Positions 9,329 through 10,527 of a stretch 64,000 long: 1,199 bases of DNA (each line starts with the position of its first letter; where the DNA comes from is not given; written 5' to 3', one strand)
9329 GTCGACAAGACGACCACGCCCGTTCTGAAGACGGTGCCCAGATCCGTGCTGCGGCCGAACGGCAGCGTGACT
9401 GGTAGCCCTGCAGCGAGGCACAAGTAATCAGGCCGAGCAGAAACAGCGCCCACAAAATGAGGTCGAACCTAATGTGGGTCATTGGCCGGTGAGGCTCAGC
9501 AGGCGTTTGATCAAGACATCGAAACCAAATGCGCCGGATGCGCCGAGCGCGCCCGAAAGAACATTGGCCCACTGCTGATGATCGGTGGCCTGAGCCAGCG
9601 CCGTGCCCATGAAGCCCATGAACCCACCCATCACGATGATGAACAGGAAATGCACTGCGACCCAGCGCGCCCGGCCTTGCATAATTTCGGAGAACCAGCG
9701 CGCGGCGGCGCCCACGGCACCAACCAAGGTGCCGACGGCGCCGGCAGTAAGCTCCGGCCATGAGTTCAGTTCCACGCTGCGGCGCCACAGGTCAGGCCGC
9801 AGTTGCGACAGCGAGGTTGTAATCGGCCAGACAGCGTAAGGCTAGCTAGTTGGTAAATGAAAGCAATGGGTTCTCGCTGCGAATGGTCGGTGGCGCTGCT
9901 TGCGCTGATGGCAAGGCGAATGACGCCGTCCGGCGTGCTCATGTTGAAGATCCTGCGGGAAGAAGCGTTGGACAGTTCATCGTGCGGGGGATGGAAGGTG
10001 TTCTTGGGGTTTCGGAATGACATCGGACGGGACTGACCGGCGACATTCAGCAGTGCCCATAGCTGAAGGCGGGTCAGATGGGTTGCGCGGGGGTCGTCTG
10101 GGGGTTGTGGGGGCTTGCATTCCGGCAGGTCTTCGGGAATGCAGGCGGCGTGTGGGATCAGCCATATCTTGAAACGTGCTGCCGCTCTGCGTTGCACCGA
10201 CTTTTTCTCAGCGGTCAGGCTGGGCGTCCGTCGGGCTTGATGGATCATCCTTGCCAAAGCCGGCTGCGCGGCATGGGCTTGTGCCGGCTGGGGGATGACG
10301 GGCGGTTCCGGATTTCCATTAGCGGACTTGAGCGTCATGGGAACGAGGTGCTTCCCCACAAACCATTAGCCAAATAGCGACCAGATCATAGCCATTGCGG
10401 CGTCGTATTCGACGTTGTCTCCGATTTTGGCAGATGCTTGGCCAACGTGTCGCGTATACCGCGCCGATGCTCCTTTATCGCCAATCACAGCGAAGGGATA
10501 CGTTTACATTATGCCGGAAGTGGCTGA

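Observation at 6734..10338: Translationally coupled array alternating holin-like small membrane proteins with amplified VUT/YhhQ-like permease paralogs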

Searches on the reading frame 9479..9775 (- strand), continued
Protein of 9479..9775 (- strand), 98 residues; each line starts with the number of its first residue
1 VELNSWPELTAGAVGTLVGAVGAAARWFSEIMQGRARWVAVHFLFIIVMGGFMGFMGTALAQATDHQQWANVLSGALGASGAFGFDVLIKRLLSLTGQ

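Call 49: search_dna_similar(query=P0041, collection=phages, mode=protein, max_evalue=0.01, max_rows=30)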
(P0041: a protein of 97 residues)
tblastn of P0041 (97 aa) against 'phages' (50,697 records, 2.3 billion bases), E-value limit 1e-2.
No match.

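Call 52: find_related_loci(query=A7, collection=viral_contigs, flank=8000)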
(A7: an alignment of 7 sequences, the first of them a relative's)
Query A7 (210 aa) in viral_contigs; peptide patterns used: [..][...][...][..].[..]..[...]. (x = any residue, [..] = any of these).
315 stretches matched a pattern; 2 encode a relative of the query (tblastn E <= 1e-3); 2 distinct loci.
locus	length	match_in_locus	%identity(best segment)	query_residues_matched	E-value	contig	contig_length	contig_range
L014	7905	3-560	100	25-210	7e-118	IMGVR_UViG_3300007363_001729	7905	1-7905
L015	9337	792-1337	28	46-209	1e-6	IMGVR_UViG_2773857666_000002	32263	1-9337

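Call 57: find_related_loci(query=A8, collection=metagenome_contigs, flank=6000)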
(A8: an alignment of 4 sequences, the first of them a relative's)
Query A8 (210 aa) in metagenome_contigs; peptide patterns used: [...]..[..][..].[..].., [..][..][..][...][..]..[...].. (x = any residue, [..] = any of these).
527 stretches matched a pattern; 5 encode a relative of the query (tblastn E <= 1e-3); 5 distinct loci.
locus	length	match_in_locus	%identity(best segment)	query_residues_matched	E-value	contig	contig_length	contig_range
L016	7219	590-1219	100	1-210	2e-131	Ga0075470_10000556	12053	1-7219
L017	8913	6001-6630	100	1-210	2e-131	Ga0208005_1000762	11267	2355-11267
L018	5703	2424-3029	37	2-201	7e-35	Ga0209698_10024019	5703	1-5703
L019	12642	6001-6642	28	1-197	4e-9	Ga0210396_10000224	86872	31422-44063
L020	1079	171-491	31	110-209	2e-6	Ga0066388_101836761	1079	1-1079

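Call 60: search_protein_families(library=phrogs, proteins=[L012:248-721:+, L012:721-2007:+, L012:2007-2729:+, L012:2729-3031:+, L012:3028-4923:+, L012:4924-6636:+, L012:7001-7294:+, L012:7291-7923:+, L012:7938-8780:-, L012:8777-9139:-], max_evalue=0.001)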
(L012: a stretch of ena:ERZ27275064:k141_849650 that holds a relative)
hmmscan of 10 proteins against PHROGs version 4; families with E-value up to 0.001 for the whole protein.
L012:248-721:+ (157 aa): 1 family
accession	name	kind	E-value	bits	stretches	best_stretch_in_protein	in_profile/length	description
phrog_4470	-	moron, auxiliary metabolic gene and host takeover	1.7e-18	68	1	2-147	2-138/146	acyl-CoA N-acyltransferase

L012:721-2007:+ (428 aa): 1 family
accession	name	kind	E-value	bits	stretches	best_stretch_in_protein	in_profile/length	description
phrog_6121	-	head and packaging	1.9e-49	170.2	1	7-420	6-318/392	virion structural protein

L012:2007-2729:+ (240 aa): 4 families
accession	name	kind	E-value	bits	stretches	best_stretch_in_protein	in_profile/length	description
phrog_424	-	moron, auxiliary metabolic gene and host takeover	1.1e-23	84.9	1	3-231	156-374/460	phosphoadenosine phosphosulfate reductase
phrog_2302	-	moron, auxiliary metabolic gene and host takeover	2.6e-12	47.4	1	6-58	26-84/381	phosphoadenosine phosphosulfate reductase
phrog_15238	-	unknown function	5.3e-06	27.5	1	9-55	13-60/215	-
phrog_1550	-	moron, auxiliary metabolic gene and host takeover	0.00022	21.1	1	3-42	141-180/418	QueC-like queuosine biosynthesis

L012:2729-3031:+ (100 aa): 0 families

L012:3028-4923:+ (631 aa): 7 families
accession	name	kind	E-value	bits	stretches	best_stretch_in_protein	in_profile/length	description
phrog_28504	-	tail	4.4e-13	49.9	1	162-241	289-367/597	lytic tail fiber protein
phrog_19855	-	head and packaging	2.6e-09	36.2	1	138-225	1101-1182/1257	virion structural protein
phrog_669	-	lysis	5.6e-07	28.2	1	135-323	957-1147/1946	endolysin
phrog_14342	-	tail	3.7e-06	27.8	1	137-226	179-264/272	lytic tail fiber protein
phrog_21776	-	other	5.2e-05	24.1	1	134-202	144-211/238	transglycosylase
phrog_10475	-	lysis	7e-05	22.6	1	135-288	311-440/700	endolysin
phrog_2013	-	tail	0.00077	19.3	0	173-239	535-594/657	lytic tail protein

L012:4924-6636:+ (570 aa): 1 family
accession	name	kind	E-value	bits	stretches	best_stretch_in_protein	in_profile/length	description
phrog_26400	-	DNA, RNA and nucleotide metabolism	2.5e-31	110.2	1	129-549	154-572/589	DNA ejection protein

L012:7001-7294:+ (97 aa): 1 family
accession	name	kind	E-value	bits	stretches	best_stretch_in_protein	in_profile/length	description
phrog_785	-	lysis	1.5e-09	38.5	1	10-96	16-102/107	holin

L012:7291-7923:+ (210 aa): 0 families

L012:7938-8780:- (280 aa): 0 families

L012:8777-9139:- (120 aa): 0 families
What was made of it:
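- On LydA-type holins (Pfam PF16083, PHROG 785): The pair follows the virion genes in L012 (call 60).
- L012 carries a virion structural protein, a DNA-ejection protein and an SLT-domain virion protein directly upstream of the pair (call 60).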

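Call 63: search_dna_similar(query=P0029, collection=phages, mode=protein, max_evalue=0.01, max_rows=15)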
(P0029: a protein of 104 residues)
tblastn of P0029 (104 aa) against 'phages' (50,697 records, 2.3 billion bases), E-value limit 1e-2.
No match.

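Call 64: search_dna_similar(query=P0048, collection=phages, mode=protein, max_evalue=0.01, max_rows=15)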
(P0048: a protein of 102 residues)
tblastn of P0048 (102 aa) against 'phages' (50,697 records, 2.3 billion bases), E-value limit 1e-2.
No match.

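Call 65: find_related_loci(query=P0029, collection=viral_contigs, flank=5000)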
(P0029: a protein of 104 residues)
Query P0029 (104 aa) in viral_contigs; peptide patterns used: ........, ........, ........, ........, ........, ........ (x = any residue, [..] = any of these).
10 stretches matched a pattern, but none encodes a relative of the query by tblastn (E <= 1e-3).

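Call 66: find_related_loci(query=P0035, collection=viral_contigs, flank=5000)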
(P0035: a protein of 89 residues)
Query P0035 (89 aa) in viral_contigs; peptide patterns used: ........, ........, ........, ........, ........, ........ (x = any residue, [..] = any of these).
18 stretches matched a pattern, but none encodes a relative of the query by tblastn (E <= 1e-3).

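Call 67: find_related_loci(query=P0048, collection=viral_contigs, flank=5000)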
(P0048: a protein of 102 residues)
Query P0048 (102 aa) in viral_contigs; peptide patterns used: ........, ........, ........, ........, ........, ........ (x = any residue, [..] = any of these).
9 stretches matched a pattern, but none encodes a relative of the query by tblastn (E <= 1e-3).
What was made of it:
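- Tried and rejected: Single distant A proteins found nothing (calls 65-67).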

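Call 68: search_protein_families(library=phrogs, proteins=[L012:9401-9850:-, L012:9847-10119:-, L012:10205-10774:-, L012:10771-11139:-, L012:11136-11366:-, L012:11363-11776:-, L012:11945-12226:-, L012:12431-13132:-, L012:13132-13857:-, L012:6633-6785:+], max_evalue=0.001)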
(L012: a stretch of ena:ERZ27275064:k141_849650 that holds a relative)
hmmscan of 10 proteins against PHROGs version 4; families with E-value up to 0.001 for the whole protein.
L012:9401-9850:- (149 aa): 0 families

L012:9847-10119:- (90 aa): 0 families

L012:10205-10774:- (189 aa): 0 families

L012:10771-11139:- (122 aa): 1 family
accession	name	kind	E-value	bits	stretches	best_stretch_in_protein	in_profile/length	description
phrog_399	-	head and packaging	9.8e-05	23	1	46-84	15-52/220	structural protein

L012:11136-11366:- (76 aa): 0 families

L012:11363-11776:- (137 aa): 0 families

L012:11945-12226:- (93 aa): 0 families

L012:12431-13132:- (233 aa): 1 family
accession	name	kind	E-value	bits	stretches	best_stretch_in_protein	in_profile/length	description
phrog_11517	-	unknown function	1.4e-47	162.9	1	2-151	2-154/188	-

L012:13132-13857:- (241 aa): 3 families
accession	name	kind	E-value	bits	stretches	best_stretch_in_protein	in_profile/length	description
phrog_149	-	DNA, RNA and nucleotide metabolism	1.9e-23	83.8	1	7-224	596-805/1242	exonuclease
phrog_434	-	DNA, RNA and nucleotide metabolism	2.5e-15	57.6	1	78-208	97-232/372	RecE-like recombination exonuclease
phrog_19855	-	head and packaging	3.8e-07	29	1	84-177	516-603/1257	virion structural protein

L012:6633-6785:+ (50 aa): 0 families

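Call 69: find_encoding_contigs(protein=P0047, flank=3000, max_places=3)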
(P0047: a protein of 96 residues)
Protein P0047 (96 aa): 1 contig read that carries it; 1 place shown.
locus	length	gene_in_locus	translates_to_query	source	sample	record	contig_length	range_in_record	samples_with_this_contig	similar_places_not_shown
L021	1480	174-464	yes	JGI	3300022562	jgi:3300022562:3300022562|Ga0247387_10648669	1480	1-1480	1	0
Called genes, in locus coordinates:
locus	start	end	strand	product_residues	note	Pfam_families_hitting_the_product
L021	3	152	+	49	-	?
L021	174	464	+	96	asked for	-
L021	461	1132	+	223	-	PF02592:Vut_1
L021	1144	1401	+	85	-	-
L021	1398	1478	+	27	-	?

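Call 70: find_encoding_contigs(protein=P0043, flank=3000, max_places=3)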
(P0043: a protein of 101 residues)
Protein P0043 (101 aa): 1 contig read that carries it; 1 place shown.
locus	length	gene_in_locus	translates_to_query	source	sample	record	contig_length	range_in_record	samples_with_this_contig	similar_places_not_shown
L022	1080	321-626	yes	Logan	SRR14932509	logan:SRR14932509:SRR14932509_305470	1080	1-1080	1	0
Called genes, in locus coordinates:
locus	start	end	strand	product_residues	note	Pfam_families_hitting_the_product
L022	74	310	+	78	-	-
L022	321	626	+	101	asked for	-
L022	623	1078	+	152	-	?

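Call 71: find_encoding_contigs(protein=P0042, flank=3000, max_places=3)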
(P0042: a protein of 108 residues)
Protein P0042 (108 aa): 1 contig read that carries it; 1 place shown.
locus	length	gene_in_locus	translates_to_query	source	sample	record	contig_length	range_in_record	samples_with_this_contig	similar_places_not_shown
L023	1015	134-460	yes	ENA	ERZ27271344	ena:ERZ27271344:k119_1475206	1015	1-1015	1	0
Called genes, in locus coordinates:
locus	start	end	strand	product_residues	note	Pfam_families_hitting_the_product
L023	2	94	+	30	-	?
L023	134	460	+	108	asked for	PF16083:Phage_holin_3_3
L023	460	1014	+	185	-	?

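Call 72: search_protein_families(library=pfam, proteins=[L022:623-1078:+, L022:74-310:+, L021:461-1132:+, L021:1144-1401:+, L021:3-152:+, L012:7291-7923:+, L021:174-464:+, L022:321-626:+], max_evalue=0.01)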
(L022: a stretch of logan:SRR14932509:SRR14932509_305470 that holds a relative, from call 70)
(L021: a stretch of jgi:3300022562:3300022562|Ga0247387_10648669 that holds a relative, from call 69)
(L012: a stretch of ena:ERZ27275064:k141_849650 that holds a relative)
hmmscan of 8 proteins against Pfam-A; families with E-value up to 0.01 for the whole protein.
L022:623-1078:+ (152 aa): 1 family
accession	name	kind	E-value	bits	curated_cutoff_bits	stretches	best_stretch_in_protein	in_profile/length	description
PF02592.20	Vut_1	-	3.5e-05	24.6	27.2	1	55-150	2-91/152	Putative vitamin uptake transporter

L022:74-310:+ (78 aa): 0 families

L021:461-1132:+ (223 aa): 1 family
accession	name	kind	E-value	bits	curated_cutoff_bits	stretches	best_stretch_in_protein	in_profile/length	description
PF02592.20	Vut_1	-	5.4e-18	66.2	27.2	1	53-207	2-151/152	Putative vitamin uptake transporter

L021:1144-1401:+ (85 aa): 0 families

L021:3-152:+ (49 aa): 0 families

L012:7291-7923:+ (210 aa): 1 family
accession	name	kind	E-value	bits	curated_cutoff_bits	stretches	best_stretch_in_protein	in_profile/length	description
PF02592.20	Vut_1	-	3.7e-10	40.8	27.2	1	52-193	2-149/152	Putative vitamin uptake transporter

L021:174-464:+ (96 aa): 0 families

L022:321-626:+ (101 aa): 1 family
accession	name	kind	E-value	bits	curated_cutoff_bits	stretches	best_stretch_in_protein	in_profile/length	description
PF16083.10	Phage_holin_3_3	-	0.00056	20.4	28.4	1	17-84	3-71/78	LydA holin phage, holin superfamily III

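Call 74: search_protein_families(library=padloc, proteins=[window:9479-9775:-], max_evalue=0.01)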
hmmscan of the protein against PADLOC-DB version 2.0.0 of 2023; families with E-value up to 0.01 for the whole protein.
window:9479-9775:- (98 aa): 0 families

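Call 79: find_encoding_contigs(protein=P0028, flank=6000, max_places=2)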
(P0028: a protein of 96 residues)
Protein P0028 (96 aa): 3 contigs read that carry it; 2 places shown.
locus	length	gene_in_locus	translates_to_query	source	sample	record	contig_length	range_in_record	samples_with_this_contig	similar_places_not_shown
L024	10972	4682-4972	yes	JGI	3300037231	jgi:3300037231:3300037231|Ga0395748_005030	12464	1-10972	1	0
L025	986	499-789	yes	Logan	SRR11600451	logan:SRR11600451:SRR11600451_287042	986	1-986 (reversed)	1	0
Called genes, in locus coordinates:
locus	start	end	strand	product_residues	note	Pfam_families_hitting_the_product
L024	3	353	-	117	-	?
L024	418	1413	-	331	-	PF13409:GST_N_2, PF13410:GST_C_2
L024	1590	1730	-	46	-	-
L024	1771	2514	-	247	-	PF00092:VWA, PF06707:DUF1194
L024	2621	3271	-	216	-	PF00717:Peptidase_S24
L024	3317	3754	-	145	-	-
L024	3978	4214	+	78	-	-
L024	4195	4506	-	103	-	-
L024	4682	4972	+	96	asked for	-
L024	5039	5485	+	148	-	-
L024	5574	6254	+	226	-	-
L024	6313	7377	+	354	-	PF01180:DHO_dh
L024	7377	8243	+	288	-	PF13344:Hydrolase_6, PF13419:HAD_2 (faint), PF00702:Hydrolase, PF13242:Hydrolase_like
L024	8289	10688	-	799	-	PF00512:HisKA (weak), PF02518:HATPase_c, PF00072:Response_reg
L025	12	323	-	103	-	-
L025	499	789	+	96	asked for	-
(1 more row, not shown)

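Call 94: search_protein_families(library=pfam, proteins=[L024:4195-4506:-, L005:8401-8784:+, L005:9477-10187:+, L005:8936-9490:+, L002:6706-7089:+, L021:1144-1401:+], max_evalue=0.1)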
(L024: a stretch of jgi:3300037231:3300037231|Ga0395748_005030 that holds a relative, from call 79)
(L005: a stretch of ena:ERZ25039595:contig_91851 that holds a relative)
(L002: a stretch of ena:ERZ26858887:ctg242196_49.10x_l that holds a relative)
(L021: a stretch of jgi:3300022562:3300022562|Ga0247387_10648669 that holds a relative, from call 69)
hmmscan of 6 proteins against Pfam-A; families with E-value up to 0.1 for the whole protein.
L024:4195-4506:- (103 aa): 0 families

L005:8401-8784:+ (127 aa): 0 families

L005:9477-10187:+ (236 aa): 0 families

L005:8936-9490:+ (184 aa): 0 families

L002:6706-7089:+ (127 aa): 0 families

L021:1144-1401:+ (85 aa): 0 families

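Call 105: fold_search(model_id=the predicted structure, library=viral)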
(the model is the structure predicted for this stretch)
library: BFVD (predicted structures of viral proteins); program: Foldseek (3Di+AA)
matches with E <= 10: 103; with E <= 0.001: 0
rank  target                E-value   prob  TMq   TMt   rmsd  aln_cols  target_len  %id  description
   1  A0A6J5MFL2            2.0e-01  0.90  0.48  0.47   9.3       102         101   17  Uncharacterized protein [uncultured Caudovirales phage]
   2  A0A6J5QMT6            2.3e-01  0.90  0.48  0.43   5.8        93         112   20  Uncharacterized protein [uncultured Caudovirales phage]
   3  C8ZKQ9                3.7e-01  0.87  0.53  0.51   6.8       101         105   14  Uncharacterized protein [Pseudomonas phage LIT1]
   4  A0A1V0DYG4            4.0e-01  0.57  0.39  0.36   7.9       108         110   19  (no name in the UniProt tables at hand)
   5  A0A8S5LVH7            4.2e-01  0.89  0.52  0.53   8.3        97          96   29  Holin [Podoviridae sp. ctc5632]
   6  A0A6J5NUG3            6.0e-01  0.69  0.47  0.38   7.4        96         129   11  Uncharacterized protein [uncultured Caudovirales phage]
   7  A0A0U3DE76            6.8e-01  0.44  0.38  0.34  10.7       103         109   20  Holin [Pseudomonas phage SM1]
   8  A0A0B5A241            9.8e-01  0.72  0.54  0.41   8.1        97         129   20  (no name in the UniProt tables at hand)
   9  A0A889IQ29            1.4e+00  0.38  0.42  0.34   9.2        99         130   17  (no name in the UniProt tables at hand)
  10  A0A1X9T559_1          1.4e+00  0.09  0.24  0.06   9.2       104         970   15  Poxvirus B22R protein C-terminal domain-containing protein [Ranid herpesvirus 3]
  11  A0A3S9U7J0            1.6e+00  0.20  0.36  0.34   8.5       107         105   18  (no name in the UniProt tables at hand)
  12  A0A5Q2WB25            2.1e+00  0.35  0.47  0.46   6.4        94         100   11  (no name in the UniProt tables at hand)
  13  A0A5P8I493            2.3e+00  0.47  0.40  0.46   4.9        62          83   14  (no name in the UniProt tables at hand)
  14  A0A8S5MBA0            2.6e+00  0.38  0.51  0.49   7.1        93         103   20  Holin [Podoviridae sp. ct53O25]
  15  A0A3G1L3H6            2.6e+00  0.12  0.31  0.23  12.4       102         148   11  Uncharacterized protein [Synechococcus phage S-CBWM1]
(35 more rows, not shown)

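Call 107: search_protein_families(library=phrogs, proteins=[L022:74-310:+, L021:1144-1401:+, L021:3-152:+, L024:4195-4506:-, L005:8401-8784:+, L005:7935-8384:+, L005:9477-10187:+, L021:174-464:+, L023:134-460:+], max_evalue=0.01)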
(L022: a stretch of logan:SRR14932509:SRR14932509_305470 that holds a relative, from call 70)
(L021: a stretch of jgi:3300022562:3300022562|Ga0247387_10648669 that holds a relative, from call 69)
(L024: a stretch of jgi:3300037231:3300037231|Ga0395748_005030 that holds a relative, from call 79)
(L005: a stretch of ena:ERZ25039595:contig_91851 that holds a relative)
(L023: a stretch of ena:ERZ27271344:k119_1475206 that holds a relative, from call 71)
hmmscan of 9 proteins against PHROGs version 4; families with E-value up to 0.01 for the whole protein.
L022:74-310:+ (78 aa): 1 family
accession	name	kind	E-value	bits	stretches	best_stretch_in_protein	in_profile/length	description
phrog_1275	-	lysis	8.9e-11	42.5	1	7-78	4-71/81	Rz-like spanin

L021:1144-1401:+ (85 aa): 0 families

L021:3-152:+ (49 aa): 0 families

L024:4195-4506:- (103 aa): 0 families

L005:8401-8784:+ (127 aa): 0 families

L005:7935-8384:+ (149 aa): 0 families

L005:9477-10187:+ (236 aa): 0 families

L021:174-464:+ (96 aa): 0 families

L023:134-460:+ (108 aa): 3 families
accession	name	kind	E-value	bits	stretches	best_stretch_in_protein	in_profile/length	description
phrog_785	-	lysis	3.7e-07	30.8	1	9-98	11-100/107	holin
phrog_1527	-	lysis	0.00088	20.5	1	15-95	8-89/106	holin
phrog_6384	-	lysis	0.0011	19.6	1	6-104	9-108/111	holin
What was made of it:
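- On LydA-type holins (Pfam PF16083, PHROG 785): An Rz-like spanin lies directly upstream in L022 (call 107).
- L022 has a PHROG 1275 Rz-like spanin lipoprotein (E 8.9e-11) 10 nt upstream of A (call 107). A spanin gene sits directly upstream of the pair in L022 (call 107).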

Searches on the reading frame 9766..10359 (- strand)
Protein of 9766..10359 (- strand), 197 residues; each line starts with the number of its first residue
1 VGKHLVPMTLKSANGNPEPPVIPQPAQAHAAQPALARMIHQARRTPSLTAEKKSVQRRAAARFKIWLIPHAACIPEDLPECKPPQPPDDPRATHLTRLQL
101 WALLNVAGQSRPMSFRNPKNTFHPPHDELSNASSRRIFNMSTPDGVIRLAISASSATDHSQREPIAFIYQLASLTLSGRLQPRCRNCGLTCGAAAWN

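Call 3: search_protein_families(library=pfam, proteins=[window:9766-10359:-], max_evalue=1)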
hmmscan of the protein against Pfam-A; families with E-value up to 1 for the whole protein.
window:9766-10359:- (197 aa): 2 families
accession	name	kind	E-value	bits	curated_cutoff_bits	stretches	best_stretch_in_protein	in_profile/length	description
PF05806.17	Noggin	-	0.026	14.8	24.1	1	83-136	38-91/211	Noggin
PF17918.6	TetR_C_15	-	0.034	15.3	26.8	1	26-77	14-66/108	Tetracyclin repressor-like, C-terminal domain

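Call 4: search_protein_families(library=ncbifam, proteins=[window:9766-10359:-], max_evalue=1)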
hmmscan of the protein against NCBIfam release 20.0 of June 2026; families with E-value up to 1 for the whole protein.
window:9766-10359:- (197 aa): 0 families

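Call 5: search_protein_families(library=phrogs, proteins=[window:9766-10359:-], max_evalue=0.1)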
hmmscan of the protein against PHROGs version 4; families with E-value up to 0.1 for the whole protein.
window:9766-10359:- (197 aa): 0 families

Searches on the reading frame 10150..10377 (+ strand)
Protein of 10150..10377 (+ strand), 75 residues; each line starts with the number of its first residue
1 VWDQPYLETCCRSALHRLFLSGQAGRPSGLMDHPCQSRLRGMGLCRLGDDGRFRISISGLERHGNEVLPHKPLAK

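Call 74: search_protein_families(library=padloc, proteins=[window:10150-10377:+], max_evalue=0.01)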
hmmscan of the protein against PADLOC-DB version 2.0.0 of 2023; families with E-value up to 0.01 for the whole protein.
window:10150-10377:+ (75 aa): 0 families

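Call 94: search_protein_families(library=pfam, proteins=[window:10150-10377:+], max_evalue=0.1)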
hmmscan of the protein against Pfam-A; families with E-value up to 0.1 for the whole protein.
window:10150-10377:+ (75 aa): 0 families

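Call 107: search_protein_families(library=phrogs, proteins=[window:10150-10377:+], max_evalue=0.01)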
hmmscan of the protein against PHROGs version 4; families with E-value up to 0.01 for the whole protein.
window:10150-10377:+ (75 aa): 0 families
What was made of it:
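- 10150..10377 (+): Conserved 75-aa Cys-containing gene, divergent from the A operon; candidate local regulator (inference only). It has no Pfam or PHROG match (calls 94, 107).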
